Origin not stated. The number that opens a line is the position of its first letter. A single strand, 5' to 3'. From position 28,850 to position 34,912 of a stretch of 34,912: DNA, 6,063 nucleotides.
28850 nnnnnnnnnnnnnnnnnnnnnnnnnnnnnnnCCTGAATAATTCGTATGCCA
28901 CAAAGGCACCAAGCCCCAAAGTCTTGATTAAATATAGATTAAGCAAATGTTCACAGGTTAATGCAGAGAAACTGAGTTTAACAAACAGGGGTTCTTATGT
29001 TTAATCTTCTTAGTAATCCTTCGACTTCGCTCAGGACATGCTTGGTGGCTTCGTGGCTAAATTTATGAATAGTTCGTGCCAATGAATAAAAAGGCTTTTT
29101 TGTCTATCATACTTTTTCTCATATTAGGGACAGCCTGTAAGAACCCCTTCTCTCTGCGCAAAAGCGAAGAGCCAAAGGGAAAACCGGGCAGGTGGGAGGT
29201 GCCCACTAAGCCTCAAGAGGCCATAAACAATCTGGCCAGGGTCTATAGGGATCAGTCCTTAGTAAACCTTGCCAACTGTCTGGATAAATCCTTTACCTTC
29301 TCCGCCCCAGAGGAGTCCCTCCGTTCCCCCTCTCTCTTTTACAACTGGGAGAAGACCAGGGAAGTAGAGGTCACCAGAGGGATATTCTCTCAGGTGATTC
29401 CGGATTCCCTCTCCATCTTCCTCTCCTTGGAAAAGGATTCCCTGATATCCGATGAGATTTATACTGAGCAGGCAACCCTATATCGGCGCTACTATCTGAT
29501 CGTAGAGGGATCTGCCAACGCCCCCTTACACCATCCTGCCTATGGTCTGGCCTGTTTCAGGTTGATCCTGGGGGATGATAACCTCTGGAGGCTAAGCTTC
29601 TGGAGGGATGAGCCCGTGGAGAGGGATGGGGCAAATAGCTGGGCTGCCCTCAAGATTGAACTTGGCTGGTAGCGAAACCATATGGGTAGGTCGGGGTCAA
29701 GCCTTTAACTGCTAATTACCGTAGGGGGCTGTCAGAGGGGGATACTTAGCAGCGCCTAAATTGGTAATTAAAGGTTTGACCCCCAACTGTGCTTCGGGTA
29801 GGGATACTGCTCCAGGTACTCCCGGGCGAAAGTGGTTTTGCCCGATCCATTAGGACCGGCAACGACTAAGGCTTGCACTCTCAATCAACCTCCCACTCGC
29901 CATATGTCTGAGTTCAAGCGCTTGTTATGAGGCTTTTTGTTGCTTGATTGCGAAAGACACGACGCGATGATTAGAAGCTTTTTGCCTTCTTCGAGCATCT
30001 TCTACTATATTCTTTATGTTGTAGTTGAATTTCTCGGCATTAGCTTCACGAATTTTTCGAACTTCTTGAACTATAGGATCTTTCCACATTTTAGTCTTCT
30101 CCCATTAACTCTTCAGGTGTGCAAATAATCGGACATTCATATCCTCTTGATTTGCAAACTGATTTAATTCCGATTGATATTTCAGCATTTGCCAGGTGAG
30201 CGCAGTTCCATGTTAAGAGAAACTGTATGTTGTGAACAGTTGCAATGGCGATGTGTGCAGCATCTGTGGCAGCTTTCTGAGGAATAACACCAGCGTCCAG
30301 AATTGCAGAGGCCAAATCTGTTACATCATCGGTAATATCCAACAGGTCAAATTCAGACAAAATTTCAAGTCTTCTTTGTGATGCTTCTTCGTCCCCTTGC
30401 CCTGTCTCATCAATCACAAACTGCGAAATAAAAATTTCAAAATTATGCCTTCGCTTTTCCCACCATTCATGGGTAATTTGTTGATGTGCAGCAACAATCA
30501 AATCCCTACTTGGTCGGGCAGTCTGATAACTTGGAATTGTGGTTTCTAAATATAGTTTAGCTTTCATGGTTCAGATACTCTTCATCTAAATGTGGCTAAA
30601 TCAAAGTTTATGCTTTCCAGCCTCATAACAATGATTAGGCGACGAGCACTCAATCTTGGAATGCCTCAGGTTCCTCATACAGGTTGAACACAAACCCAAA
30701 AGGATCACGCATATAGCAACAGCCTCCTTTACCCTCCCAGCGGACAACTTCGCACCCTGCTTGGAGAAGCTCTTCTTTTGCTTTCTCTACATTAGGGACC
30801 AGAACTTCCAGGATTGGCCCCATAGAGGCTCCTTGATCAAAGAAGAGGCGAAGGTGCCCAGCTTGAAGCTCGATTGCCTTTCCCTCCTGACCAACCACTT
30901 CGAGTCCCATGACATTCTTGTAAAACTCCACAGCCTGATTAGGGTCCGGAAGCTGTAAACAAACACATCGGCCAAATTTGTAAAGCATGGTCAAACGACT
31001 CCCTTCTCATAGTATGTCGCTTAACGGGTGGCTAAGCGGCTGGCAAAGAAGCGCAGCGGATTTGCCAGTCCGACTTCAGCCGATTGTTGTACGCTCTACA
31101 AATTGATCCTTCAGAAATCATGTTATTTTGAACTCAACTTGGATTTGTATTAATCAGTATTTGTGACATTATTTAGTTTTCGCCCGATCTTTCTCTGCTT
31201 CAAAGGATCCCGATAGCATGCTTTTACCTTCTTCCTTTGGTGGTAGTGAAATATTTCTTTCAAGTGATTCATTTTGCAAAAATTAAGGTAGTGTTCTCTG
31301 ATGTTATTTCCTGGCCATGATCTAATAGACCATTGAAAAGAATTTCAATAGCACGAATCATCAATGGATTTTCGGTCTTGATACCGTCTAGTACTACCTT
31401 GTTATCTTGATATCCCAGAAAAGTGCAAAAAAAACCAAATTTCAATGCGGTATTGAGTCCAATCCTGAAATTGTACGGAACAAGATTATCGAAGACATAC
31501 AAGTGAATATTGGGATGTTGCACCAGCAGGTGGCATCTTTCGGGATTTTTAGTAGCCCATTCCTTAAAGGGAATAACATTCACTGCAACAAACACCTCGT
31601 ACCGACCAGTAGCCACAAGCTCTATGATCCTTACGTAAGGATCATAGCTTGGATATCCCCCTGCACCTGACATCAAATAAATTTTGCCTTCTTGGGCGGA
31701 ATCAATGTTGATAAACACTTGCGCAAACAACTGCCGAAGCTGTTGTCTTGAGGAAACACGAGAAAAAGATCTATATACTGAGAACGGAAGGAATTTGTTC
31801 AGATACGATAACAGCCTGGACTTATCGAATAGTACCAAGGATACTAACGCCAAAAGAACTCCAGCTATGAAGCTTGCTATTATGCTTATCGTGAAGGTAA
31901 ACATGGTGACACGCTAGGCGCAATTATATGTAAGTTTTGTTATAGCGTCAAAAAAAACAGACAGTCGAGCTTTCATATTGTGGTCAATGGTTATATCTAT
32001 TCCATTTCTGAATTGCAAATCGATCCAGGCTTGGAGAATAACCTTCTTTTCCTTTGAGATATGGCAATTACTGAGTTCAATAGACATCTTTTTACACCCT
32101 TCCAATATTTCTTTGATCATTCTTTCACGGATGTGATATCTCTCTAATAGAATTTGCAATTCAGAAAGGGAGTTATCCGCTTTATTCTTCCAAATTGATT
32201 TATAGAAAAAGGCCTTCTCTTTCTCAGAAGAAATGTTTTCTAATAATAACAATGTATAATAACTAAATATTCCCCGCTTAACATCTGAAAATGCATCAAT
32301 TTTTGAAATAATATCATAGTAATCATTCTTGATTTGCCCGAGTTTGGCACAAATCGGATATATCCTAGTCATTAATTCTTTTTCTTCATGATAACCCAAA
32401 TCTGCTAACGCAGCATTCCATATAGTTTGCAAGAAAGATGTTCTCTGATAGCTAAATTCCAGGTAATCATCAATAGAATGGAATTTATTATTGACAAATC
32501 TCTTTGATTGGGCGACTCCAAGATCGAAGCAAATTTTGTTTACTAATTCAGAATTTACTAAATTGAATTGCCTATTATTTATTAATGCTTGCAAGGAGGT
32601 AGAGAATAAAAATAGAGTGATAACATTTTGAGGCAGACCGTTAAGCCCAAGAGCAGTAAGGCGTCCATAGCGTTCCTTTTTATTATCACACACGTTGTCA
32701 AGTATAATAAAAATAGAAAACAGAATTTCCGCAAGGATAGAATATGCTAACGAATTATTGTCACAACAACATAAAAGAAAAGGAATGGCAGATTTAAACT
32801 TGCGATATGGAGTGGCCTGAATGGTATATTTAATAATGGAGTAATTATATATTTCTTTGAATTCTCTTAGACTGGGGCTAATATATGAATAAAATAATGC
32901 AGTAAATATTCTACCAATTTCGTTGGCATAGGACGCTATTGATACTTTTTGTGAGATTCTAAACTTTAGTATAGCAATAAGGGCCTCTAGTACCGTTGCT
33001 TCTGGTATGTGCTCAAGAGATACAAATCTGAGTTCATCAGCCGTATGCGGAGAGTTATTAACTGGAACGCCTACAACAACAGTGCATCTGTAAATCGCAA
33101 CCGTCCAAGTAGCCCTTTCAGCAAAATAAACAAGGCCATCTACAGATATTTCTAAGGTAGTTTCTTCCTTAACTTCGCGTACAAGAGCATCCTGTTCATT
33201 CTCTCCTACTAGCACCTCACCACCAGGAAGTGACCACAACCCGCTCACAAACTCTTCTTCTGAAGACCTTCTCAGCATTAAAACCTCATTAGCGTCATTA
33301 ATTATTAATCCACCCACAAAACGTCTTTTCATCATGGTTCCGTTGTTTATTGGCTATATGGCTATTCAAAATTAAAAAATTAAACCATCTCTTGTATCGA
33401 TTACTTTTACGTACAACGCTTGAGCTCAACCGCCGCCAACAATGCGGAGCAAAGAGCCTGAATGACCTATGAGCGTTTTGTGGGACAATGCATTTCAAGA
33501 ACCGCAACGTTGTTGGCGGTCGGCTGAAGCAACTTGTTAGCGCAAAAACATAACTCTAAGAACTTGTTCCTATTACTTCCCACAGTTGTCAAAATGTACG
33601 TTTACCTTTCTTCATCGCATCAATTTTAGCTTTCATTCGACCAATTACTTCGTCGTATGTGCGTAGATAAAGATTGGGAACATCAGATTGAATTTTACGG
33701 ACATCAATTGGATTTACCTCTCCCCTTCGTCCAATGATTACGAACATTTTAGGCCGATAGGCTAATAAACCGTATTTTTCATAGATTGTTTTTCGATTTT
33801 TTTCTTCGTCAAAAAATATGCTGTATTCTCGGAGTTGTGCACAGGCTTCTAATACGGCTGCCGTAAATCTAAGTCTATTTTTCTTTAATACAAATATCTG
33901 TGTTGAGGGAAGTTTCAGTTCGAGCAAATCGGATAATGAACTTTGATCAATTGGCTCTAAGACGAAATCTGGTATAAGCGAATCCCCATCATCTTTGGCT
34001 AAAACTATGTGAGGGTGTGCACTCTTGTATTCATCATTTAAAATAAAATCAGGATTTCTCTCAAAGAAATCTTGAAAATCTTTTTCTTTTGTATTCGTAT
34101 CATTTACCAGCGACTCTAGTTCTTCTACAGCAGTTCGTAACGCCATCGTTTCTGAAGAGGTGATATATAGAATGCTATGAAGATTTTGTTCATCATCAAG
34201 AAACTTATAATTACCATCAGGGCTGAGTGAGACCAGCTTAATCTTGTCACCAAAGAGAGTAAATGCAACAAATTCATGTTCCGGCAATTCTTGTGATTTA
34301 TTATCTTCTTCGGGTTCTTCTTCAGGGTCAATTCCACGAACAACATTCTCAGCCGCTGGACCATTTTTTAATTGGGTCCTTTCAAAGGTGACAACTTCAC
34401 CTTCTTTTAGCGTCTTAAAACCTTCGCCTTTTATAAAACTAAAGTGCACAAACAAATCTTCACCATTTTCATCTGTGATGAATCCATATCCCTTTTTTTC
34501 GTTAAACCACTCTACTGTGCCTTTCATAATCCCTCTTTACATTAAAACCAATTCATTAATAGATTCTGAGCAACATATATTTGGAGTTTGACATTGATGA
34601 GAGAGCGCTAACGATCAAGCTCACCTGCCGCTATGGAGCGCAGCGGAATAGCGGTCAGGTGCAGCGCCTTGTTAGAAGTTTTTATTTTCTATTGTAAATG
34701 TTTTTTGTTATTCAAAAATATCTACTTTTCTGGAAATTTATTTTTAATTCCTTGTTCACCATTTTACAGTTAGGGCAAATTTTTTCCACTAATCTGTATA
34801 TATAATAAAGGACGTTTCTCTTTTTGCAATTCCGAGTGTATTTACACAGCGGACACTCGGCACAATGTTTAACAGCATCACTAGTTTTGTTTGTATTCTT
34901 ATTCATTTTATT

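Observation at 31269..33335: Two-gene cassette: Nudix / polyprenyl-synthase-like fusion plus a membrane-anchored protein, a candidate undescribed system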

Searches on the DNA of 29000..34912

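Call 85: search_rna_families(source=window, start=29000, end=34912, threshold=evalue, max_evalue=1)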
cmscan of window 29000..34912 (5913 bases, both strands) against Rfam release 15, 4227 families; matches with E-value up to 1: 0.
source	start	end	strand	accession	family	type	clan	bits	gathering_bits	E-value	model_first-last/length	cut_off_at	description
